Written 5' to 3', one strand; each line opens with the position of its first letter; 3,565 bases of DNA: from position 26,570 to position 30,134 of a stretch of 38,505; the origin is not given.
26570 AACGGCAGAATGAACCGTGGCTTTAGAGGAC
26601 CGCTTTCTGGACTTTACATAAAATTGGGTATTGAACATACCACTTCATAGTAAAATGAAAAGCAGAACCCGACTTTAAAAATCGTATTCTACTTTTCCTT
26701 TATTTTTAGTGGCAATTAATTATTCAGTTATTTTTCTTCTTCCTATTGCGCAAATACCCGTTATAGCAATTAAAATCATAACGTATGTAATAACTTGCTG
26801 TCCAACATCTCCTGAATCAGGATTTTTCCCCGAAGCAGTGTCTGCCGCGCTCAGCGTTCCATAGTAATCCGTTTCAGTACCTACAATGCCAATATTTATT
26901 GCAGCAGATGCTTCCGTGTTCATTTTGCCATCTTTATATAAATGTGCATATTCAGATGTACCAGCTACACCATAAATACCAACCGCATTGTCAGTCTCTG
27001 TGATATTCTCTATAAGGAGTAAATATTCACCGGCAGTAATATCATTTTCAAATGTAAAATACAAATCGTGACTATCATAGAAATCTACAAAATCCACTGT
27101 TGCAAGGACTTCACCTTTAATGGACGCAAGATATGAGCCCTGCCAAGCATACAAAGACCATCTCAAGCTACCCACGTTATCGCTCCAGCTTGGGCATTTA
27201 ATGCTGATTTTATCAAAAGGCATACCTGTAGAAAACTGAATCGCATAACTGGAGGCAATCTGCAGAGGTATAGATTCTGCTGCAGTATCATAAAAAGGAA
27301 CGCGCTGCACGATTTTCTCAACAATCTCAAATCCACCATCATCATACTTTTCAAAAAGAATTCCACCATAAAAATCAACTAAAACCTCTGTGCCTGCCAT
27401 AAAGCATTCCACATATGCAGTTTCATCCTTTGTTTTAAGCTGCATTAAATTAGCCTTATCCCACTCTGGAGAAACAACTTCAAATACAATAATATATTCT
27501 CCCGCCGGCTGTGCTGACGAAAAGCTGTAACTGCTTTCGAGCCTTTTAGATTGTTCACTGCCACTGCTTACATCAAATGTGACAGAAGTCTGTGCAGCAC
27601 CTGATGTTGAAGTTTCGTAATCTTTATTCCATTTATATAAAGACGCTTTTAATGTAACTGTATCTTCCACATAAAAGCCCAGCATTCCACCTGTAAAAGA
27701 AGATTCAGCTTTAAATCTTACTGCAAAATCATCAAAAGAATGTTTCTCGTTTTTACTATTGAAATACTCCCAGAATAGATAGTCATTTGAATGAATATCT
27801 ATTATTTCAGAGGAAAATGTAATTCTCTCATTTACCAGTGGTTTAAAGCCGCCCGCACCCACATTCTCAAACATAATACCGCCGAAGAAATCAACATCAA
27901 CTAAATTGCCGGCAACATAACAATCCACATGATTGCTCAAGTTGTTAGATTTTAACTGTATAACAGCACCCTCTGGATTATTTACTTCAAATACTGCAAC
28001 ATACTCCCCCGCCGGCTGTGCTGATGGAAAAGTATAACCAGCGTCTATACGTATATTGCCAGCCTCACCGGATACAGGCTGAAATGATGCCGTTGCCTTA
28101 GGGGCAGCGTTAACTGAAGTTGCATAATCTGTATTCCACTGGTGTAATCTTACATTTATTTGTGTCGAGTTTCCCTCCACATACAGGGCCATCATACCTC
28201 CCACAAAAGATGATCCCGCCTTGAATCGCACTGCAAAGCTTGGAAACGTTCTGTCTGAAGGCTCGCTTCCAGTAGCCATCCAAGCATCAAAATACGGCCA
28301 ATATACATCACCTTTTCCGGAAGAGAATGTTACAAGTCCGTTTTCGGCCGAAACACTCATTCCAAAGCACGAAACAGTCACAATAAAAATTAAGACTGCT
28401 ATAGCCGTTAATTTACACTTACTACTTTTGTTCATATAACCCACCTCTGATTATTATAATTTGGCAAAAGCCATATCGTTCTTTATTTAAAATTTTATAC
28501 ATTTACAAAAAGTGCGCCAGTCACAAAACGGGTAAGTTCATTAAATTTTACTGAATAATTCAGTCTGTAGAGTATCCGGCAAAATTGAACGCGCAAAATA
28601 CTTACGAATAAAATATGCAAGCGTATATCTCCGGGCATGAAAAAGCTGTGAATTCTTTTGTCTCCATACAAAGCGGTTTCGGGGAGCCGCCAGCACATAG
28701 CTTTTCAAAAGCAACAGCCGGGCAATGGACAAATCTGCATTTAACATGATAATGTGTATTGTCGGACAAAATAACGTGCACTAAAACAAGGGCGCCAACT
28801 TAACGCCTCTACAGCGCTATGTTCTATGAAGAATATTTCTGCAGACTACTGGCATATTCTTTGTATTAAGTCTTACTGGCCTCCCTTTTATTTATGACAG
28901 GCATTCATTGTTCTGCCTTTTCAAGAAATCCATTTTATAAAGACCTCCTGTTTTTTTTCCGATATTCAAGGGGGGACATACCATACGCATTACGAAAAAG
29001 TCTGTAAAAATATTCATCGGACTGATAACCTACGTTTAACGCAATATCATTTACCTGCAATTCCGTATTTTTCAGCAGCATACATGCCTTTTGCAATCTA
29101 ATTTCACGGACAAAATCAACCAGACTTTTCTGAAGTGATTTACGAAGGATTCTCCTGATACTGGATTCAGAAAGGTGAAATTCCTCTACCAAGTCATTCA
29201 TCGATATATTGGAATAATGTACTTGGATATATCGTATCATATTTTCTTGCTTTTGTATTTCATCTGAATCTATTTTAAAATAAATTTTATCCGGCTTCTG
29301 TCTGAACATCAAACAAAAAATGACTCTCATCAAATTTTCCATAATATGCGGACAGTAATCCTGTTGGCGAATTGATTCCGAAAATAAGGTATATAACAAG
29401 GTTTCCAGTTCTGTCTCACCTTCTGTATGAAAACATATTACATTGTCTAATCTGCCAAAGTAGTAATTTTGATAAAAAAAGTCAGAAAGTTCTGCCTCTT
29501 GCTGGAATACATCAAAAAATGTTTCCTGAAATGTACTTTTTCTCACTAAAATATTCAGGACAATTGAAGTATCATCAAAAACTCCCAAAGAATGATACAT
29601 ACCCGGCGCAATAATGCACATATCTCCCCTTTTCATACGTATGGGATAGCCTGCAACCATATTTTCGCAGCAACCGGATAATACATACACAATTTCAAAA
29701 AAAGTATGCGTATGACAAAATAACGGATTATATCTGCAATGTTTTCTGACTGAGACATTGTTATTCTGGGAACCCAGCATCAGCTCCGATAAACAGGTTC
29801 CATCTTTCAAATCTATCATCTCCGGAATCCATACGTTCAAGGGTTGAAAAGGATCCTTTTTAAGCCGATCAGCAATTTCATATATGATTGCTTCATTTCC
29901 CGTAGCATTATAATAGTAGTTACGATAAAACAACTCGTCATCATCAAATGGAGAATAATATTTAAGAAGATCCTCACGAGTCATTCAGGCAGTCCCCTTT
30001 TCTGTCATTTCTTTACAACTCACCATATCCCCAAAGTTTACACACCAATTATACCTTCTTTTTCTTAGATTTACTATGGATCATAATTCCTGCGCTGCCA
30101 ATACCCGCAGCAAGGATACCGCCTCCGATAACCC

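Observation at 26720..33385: Uncharacterised ~100-aa module shared by three neighbouring secreted or anchored proteins (candidate new glycan-binding domain family)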

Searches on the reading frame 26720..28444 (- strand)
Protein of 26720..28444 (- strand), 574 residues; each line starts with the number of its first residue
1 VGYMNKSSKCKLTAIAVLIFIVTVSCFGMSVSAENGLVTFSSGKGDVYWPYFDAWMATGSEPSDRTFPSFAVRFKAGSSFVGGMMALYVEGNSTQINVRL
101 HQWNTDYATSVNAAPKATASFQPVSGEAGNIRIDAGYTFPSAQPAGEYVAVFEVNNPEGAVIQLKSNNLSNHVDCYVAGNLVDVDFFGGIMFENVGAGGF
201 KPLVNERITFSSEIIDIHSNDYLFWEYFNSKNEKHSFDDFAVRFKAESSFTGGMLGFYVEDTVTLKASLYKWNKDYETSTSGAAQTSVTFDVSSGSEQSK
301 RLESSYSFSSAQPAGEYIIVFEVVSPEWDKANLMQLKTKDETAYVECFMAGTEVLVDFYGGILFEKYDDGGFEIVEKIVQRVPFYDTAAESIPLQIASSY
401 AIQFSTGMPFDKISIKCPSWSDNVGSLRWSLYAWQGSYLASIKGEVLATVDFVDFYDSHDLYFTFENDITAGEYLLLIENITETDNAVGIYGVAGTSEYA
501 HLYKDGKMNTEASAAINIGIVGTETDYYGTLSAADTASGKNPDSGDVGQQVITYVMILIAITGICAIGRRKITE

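Call 3: search_protein_families(library=pfam, proteins=[window:26720-28444:-], max_evalue=1)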
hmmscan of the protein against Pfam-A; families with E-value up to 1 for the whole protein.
window:26720-28444:- (574 aa): 1 family
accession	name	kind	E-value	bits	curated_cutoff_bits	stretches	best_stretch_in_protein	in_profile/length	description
PF10119.14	MethyTransf_Reg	-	0.063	14.5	25.5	1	220-246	2-28/84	Predicted methyltransferase regulatory domain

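Call 4: search_protein_families(library=ncbifam, proteins=[window:26720-28444:-], max_evalue=1)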
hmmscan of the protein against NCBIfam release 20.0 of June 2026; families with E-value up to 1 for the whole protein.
window:26720-28444:- (574 aa): 1 family
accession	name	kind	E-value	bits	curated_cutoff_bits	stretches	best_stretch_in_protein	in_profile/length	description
NF047708.1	LIC20153_fam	subfamily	0.19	11.5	120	1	280-326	111-156/164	LIC20153 family lipoprotein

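Call 51: search_protein_families(library=phrogs, proteins=[window:26720-28444:-], max_evalue=0.1)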
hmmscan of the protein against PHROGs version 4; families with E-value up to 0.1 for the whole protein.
window:26720-28444:- (574 aa): 0 families

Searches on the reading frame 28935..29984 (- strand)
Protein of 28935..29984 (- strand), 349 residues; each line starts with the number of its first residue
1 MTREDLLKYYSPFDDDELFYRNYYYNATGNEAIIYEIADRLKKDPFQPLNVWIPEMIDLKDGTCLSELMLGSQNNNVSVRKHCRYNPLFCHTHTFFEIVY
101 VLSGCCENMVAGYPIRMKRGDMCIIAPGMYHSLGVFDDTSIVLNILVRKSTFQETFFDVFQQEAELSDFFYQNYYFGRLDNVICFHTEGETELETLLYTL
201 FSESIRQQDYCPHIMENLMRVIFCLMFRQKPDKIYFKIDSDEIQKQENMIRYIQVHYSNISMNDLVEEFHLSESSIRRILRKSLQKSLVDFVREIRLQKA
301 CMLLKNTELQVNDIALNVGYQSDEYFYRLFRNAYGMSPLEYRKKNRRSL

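Call 3: search_protein_families(library=pfam, proteins=[window:28935-29984:-], max_evalue=1)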
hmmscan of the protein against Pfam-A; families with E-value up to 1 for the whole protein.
window:28935-29984:- (349 aa): 12 families
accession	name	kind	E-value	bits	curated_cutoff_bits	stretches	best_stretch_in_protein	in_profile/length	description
PF12833.13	HTH_18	-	5.9e-21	75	33.6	1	266-343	2-79/80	Helix-turn-helix domain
PF00165.29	HTH_AraC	-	1.4e-14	54.2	26.6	1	304-343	1-42/42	Bacterial regulatory helix-turn-helix proteins, AraC family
PF02311.25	AraC_binding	-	4.2e-06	27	21.1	1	91-137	19-65/135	AraC-like ligand binding domain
PF07883.17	Cupin_2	-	1.7e-05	24.8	27.2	1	90-133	15-56/70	Cupin domain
PF05899.18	Cupin_3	-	0.017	15.3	23.5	1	93-129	23-60/74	EutQ-like cupin domain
PF05043.19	Mga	-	0.029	15.4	21.1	1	256-295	27-65/87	Mga helix-turn-helix domain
PF03214.19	RGP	-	0.035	13.7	23.8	1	86-155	119-188/342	Reversibly glycosylated polypeptide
PF03079.20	ARD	-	0.088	13.4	27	1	91-141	88-143/157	ARD/ARD' family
PF13412.12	HTH_24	-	0.11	12.6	21.9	1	251-282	10-40/48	Winged helix-turn-helix DNA-binding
PF08220.18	HTH_DeoR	-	0.14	12.3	21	1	246-281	2-36/57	DeoR-like helix-turn-helix domain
PF01399.33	PCI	-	0.21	12.3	22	1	246-289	27-61/84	PCI domain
PF12802.13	MarR_2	-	0.25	12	27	1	259-293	20-54/61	MarR family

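Call 4: search_protein_families(library=ncbifam, proteins=[window:28935-29984:-], max_evalue=1)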
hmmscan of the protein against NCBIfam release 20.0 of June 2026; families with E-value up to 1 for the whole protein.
window:28935-29984:- (349 aa): 39 families (the best 25 are shown)
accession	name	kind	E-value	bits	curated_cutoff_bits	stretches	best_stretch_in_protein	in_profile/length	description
NF010028.0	PRK13503.1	equivalog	5e-19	68.8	288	1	72-345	12-273/278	HTH-type transcriptional activator RhaS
NF010026.0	PRK13501.1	equivalog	6.8e-18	64.8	363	1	70-347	13-280/290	HTH-type transcriptional activator RhaR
NF007860.0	PRK10572.1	equivalog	1.2e-17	63.7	208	1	188-346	131-286/292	arabinose operon transcriptional regulator AraC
NF047455.1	TF_Staph_AryK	equivalog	1.3e-16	60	850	1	97-346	24-260/759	transcriptional regulator AryK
NF010025.2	PRK13500.1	equivalog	5.2e-16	59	525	1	72-347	15-280/282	HTH-type transcriptional activator RhaR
TIGR04094.1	adjacent_YSIRK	equivalog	1.4e-14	53.8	200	1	247-342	288-383/383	YSIRK-targeted surface antigen transcriptional regulator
NF047788.1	TransRegPocR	equivalog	4.3e-14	52.5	500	1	237-346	182-292/296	transcriptional regulator PocR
NF007633.0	PRK10296.1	equivalog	6.1e-14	52.2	264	1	91-344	40-274/280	transcriptional regulator ChbR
NF007693.0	PRK10371.1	equivalog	2.1e-13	50.1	253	1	247-345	201-300/309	transcriptional regulator MelR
NF007584.0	PRK10219.1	equivalog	3.5e-13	49.8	174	1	248-344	9-106/107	superoxide response transcriptional regulator SoxS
NF010027.0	PRK13502.1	equivalog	3.4e-12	46.4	384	2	261-344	194-277/282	HTH-type transcriptional activator RhaR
TIGR02297.1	HpaA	equivalog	3.8e-12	46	274.65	1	187-344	128-287/287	4-hydroxyphenylacetate catabolism regulatory protein HpaA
NF049932.1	TranspRegBtr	equivalog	3.9e-12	45.5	900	1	251-348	171-269/531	bacillibactin transport transcriptional regulator Btr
NF007432.1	PRK09978.1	equivalog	1.1e-11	44.5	500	1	261-345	160-243/274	DNA-binding transcriptional regulator GadX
NF049968.1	QhpR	equivalog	1.7e-11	43.8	250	1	257-342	200-284/284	AraC-like transcriptional regulator QhpR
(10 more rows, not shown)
